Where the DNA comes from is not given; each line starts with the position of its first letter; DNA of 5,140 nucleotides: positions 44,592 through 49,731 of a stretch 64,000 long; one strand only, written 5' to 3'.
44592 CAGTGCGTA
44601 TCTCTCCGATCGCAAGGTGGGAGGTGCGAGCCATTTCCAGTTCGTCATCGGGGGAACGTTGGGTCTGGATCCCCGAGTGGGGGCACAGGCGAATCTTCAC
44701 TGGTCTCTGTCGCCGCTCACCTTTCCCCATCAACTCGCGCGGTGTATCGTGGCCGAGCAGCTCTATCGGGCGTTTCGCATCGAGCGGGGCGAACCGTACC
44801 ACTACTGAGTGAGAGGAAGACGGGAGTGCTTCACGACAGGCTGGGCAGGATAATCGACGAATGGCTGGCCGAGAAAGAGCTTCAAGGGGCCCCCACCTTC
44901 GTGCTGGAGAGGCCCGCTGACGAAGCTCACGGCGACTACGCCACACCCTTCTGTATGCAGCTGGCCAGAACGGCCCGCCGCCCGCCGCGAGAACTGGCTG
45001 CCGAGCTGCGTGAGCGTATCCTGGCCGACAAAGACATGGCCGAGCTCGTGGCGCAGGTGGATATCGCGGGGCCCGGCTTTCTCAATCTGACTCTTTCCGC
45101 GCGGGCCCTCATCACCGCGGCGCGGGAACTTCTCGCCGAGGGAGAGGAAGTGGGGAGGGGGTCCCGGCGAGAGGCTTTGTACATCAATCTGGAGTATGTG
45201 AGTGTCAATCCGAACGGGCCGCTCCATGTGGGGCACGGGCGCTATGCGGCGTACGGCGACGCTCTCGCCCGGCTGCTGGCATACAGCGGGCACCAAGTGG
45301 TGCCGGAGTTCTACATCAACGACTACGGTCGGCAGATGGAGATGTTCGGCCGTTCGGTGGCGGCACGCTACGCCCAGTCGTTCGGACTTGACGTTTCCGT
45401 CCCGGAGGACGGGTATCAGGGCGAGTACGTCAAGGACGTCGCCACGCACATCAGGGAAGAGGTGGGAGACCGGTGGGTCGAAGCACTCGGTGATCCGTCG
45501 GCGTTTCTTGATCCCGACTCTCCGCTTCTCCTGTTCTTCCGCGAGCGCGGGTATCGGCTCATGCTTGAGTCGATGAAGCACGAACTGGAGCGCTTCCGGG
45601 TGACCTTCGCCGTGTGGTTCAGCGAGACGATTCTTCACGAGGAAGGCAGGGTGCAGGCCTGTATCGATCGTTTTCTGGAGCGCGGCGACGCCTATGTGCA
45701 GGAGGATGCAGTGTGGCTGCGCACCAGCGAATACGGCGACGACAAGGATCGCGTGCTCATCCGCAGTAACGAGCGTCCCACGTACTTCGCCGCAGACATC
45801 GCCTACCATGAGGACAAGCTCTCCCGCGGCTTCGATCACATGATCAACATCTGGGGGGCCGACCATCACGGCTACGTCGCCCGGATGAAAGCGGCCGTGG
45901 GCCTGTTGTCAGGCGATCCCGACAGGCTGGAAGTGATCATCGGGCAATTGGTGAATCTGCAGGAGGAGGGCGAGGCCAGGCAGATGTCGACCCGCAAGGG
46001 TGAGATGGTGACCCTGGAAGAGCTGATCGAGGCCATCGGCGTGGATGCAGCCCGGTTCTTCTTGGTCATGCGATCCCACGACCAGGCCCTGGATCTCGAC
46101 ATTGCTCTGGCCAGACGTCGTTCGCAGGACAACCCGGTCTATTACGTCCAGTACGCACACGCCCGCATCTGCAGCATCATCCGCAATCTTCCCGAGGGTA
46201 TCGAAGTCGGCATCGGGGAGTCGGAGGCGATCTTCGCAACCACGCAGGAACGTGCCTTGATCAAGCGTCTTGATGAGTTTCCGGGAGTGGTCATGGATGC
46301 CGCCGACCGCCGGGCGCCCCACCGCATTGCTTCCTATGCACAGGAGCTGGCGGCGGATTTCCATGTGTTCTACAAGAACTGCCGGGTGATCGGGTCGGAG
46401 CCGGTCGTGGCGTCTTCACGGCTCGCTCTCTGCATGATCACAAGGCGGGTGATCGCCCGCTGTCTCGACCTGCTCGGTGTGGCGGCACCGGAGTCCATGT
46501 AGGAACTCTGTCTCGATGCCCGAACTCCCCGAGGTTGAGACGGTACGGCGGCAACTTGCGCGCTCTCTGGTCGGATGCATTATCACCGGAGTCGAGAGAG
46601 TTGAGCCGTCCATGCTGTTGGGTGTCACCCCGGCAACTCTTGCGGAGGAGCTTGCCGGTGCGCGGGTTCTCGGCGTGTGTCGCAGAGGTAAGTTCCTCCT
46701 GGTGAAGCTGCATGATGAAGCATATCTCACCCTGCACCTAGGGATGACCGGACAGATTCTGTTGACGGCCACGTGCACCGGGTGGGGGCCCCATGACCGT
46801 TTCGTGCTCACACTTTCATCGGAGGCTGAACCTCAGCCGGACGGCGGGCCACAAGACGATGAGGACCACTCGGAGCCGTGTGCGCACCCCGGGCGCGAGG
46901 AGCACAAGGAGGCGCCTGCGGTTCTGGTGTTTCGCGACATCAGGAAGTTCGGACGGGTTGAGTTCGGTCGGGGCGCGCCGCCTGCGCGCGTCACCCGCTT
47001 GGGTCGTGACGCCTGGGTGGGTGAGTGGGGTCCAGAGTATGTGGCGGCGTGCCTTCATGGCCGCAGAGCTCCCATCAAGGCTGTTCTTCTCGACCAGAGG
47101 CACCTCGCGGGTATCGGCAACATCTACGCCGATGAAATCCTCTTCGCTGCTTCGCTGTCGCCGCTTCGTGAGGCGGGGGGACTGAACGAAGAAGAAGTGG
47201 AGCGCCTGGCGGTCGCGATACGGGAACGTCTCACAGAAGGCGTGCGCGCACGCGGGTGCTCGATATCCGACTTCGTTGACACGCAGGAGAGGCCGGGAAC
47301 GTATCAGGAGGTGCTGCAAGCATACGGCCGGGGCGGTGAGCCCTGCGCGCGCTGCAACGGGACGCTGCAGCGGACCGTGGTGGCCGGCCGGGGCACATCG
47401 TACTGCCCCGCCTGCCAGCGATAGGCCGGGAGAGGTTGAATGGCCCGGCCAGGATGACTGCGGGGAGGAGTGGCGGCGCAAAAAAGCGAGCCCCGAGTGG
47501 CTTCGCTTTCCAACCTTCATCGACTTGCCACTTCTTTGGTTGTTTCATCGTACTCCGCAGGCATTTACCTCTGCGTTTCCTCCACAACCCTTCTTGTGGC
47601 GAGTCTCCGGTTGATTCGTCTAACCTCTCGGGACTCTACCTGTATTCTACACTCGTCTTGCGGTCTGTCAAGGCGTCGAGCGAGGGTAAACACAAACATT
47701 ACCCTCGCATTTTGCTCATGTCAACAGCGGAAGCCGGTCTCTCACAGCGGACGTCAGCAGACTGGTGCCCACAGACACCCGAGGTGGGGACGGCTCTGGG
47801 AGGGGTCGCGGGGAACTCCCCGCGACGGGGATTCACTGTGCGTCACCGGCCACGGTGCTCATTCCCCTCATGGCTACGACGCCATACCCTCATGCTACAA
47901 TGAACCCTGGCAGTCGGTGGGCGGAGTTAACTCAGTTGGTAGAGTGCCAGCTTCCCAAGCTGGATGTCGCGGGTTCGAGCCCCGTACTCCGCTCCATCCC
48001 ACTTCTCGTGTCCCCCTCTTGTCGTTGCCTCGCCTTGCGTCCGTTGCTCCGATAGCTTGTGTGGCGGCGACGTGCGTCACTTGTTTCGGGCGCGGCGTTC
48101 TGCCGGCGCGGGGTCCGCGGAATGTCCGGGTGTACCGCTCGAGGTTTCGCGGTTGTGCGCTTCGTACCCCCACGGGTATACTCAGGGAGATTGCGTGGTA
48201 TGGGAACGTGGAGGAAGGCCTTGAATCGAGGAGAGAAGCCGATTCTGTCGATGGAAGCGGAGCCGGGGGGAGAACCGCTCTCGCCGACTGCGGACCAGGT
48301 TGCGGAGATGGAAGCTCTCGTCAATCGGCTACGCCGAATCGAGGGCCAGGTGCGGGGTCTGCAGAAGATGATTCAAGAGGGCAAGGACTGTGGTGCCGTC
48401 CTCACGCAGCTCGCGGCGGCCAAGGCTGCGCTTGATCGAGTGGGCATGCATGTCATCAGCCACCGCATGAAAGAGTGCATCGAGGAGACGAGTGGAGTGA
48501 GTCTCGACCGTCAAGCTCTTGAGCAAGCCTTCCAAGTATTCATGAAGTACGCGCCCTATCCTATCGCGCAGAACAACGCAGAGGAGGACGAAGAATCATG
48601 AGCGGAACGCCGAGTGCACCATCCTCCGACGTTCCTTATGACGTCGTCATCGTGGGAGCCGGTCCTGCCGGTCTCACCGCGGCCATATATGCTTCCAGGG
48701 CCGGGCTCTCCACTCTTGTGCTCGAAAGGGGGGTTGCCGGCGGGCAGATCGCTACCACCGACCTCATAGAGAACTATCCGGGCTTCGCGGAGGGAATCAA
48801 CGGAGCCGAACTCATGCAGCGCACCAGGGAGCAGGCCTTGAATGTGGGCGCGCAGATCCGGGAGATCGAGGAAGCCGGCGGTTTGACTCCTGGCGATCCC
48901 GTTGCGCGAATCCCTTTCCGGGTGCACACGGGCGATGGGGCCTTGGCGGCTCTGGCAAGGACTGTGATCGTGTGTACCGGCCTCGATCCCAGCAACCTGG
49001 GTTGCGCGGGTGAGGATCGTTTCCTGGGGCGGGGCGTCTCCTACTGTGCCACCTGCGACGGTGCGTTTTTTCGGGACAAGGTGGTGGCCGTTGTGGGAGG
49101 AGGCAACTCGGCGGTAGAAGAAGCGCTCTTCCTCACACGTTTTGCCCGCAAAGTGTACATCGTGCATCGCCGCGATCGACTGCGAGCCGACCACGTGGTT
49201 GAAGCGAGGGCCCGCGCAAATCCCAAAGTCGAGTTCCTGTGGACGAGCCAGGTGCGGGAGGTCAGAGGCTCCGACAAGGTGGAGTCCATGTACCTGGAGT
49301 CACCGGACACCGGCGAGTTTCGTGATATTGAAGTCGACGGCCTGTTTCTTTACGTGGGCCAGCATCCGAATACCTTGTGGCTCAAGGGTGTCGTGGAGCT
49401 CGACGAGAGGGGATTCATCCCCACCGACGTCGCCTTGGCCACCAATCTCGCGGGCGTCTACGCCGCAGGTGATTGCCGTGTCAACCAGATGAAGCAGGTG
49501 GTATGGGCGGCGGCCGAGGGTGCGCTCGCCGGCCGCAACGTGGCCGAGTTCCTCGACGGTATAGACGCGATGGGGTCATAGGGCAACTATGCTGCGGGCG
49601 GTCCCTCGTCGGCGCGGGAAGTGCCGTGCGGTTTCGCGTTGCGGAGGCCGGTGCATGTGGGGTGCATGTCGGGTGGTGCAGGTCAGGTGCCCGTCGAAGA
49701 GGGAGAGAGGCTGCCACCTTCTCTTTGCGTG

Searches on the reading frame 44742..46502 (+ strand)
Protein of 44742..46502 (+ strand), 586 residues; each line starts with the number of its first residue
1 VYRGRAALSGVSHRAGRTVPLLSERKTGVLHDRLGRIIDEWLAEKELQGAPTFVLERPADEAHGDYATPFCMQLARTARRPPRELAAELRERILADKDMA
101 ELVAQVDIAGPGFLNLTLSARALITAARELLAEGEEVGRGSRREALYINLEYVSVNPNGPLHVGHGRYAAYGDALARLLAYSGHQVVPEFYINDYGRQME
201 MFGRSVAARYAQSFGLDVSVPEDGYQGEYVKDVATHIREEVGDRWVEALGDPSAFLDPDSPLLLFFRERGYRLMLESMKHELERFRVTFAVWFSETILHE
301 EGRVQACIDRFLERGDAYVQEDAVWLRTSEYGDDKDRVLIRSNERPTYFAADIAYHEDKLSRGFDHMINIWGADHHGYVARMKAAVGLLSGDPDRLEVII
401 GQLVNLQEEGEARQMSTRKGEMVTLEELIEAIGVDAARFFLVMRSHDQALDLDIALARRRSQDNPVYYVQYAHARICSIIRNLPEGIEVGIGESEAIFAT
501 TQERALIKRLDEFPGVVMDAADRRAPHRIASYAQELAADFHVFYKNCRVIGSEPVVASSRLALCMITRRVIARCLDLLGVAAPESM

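Call 31: search_protein_families(library=ncbifam, proteins=[window:44742-46502:+], max_evalue=0.00001)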
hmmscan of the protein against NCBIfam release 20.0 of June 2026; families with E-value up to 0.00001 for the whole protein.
window:44742-46502:+ (586 aa): 5 families
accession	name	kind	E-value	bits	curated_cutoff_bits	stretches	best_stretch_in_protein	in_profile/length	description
TIGR00456.1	argS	equivalog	1.4e-123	413.2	261.65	1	32-586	3-569/569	arginine--tRNA ligase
NF002447.0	PRK01611.3-4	equivalog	1.7e-60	205.1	460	2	33-199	8-162/613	arginine--tRNA ligase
NF002446.0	PRK01611.3-3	equivalog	1.1e-51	175.9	399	2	55-201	32-170/636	arginine--tRNA ligase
NF045898.1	ArgS_rel_codon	equivalog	4.9e-44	151.1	340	2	401-585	147-326/327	ArgS-related anticodon-binding protein NrtL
NF008957.0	PRK12300.1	subfamily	5e-06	24.8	677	0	411-455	623-666/946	leucine--tRNA ligase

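Call 47: list_cluster_members(proteins=[window:44742-46499:+, window:48598-49578:+, window:17864-19924:+, window:7259-8539:-, window:35242-36249:+])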
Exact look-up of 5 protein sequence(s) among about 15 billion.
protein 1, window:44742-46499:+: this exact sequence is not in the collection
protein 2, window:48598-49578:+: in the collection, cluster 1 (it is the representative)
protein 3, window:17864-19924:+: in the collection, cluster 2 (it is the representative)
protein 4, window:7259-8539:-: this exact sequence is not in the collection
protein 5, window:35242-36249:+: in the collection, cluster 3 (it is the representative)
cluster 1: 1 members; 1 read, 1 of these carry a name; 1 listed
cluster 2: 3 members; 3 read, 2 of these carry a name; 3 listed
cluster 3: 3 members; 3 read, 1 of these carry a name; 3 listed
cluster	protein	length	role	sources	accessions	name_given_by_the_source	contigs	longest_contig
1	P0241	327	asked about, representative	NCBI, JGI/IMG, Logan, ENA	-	thioredoxin reductase (NADPH)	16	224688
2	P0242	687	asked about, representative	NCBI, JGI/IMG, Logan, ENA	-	indolepyruvate ferredoxin oxidoreductase alpha subunit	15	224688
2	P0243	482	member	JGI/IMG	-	indolepyruvate ferredoxin oxidoreductase alpha subunit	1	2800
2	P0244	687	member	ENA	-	-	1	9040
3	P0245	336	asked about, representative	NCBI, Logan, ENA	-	-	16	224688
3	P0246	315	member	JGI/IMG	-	5,10-methylenetetrahydromethanopterin reductase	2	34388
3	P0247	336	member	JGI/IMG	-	-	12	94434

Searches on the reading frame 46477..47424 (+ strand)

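Call 31: search_protein_families(library=ncbifam, proteins=[window:46477-47424:+], max_evalue=0.00001)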
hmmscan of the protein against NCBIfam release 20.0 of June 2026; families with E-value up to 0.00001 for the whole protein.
window:46477-47424:+ (315 aa): 7 families
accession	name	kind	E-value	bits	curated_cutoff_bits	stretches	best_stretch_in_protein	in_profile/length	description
NF002211.1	PRK01103.1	equivalog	3e-74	250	212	1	14-315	1-274/274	bifunctional DNA-formamidopyrimidine glycosylase/DNA-(apurinic or apyrimidinic site) lyase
TIGR00577.1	fpg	equivalog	2.5e-68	230.4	203.3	2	148-314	107-276/276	DNA-formamidopyrimidine glycosylase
NF011385.0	PRK14810.1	equivalog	9.5e-62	208.9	423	2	149-315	109-272/272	DNA-formamidopyrimidine glycosylase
NF010551.0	PRK13945.1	equivalog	6.8e-57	193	348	2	142-315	104-282/282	DNA-formamidopyrimidine glycosylase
NF011386.0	PRK14811.1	equivalog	9.8e-55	185.6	414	2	149-315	93-263/269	DNA-formamidopyrimidine glycosylase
NF040775.1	endonuc_Nei2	equivalog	8.5e-24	84.4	400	1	170-315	115-252/252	endonuclease VIII Nei2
NF007763.0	PRK10445.1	equivalog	2e-21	76.6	252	1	197-315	151-263/263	endonuclease VIII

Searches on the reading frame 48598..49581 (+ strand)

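Call 31: search_protein_families(library=ncbifam, proteins=[window:48598-49581:+], max_evalue=0.00001)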
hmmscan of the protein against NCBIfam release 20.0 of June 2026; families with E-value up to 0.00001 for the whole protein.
window:48598-49581:+ (327 aa): 58 families (the best 25 are shown)
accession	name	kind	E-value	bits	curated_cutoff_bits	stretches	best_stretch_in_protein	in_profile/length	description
TIGR01292.1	TRX_reduct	equivalog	5.8e-106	353.7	343.45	1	14-319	1-300/300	thioredoxin-disulfide reductase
TIGR03143.1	AhpF_homolog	hypoth_equivalog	7.6e-85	285.6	687.65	1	14-319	5-308/555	putative alkyl hydroperoxide reductase F subunit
TIGR03140.1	AhpF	equivalog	2.3e-70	237.6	502.9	1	10-312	209-505/515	alkyl hydroperoxide reductase subunit F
NF007614.0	PRK10262.1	equivalog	5.2e-53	180.2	644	1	16-322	9-317/321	thioredoxin-disulfide reductase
TIGR04018.1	Bthiol_YpdA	hypoth_equivalog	1.4e-22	80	339.9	1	15-298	1-293/316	YpdA family putative bacillithiol disulfide reductase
TIGR01350.1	lipoamide_DH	equivalog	3.7e-22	78.7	408.8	2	120-317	132-331/461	dihydrolipoyl dehydrogenase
TIGR02053.1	MerA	equivalog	9.8e-22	77.5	454.45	1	161-316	168-329/465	mercury(II) reductase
NF009410.0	PRK12771.1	subfamily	4.6e-18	65.1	516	1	160-321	268-447/566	NAD(P)-binding protein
NF004943.0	PRK06292.2-1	equivalog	5.3e-16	58.4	432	1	108-298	119-312/456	dihydrolipoyl dehydrogenase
TIGR01316.1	gltA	equivalog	1.1e-15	57.4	471.75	1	160-319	272-449/449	NADPH-dependent glutamate synthase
NF004991.0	PRK06370.1-3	subfamily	2.3e-15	56.1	620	2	161-295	203-343/509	FAD-containing oxidoreductase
NF004947.0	PRK06292.2-5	equivalog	1.8e-14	53.5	592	1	161-298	170-314/474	dihydrolipoyl dehydrogenase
NF004946.0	PRK06292.2-4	subfamily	8e-14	51.2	634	1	163-298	175-330/487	dihydrolipoyl dehydrogenase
NF009409.0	PRK12770.1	subfamily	1.2e-13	50.9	343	1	159-320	172-351/360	putative glutamate synthase subunit beta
NF004992.0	PRK06370.1-4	equivalog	1.2e-13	50.3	629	1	163-294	173-310/459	FAD-containing oxidoreductase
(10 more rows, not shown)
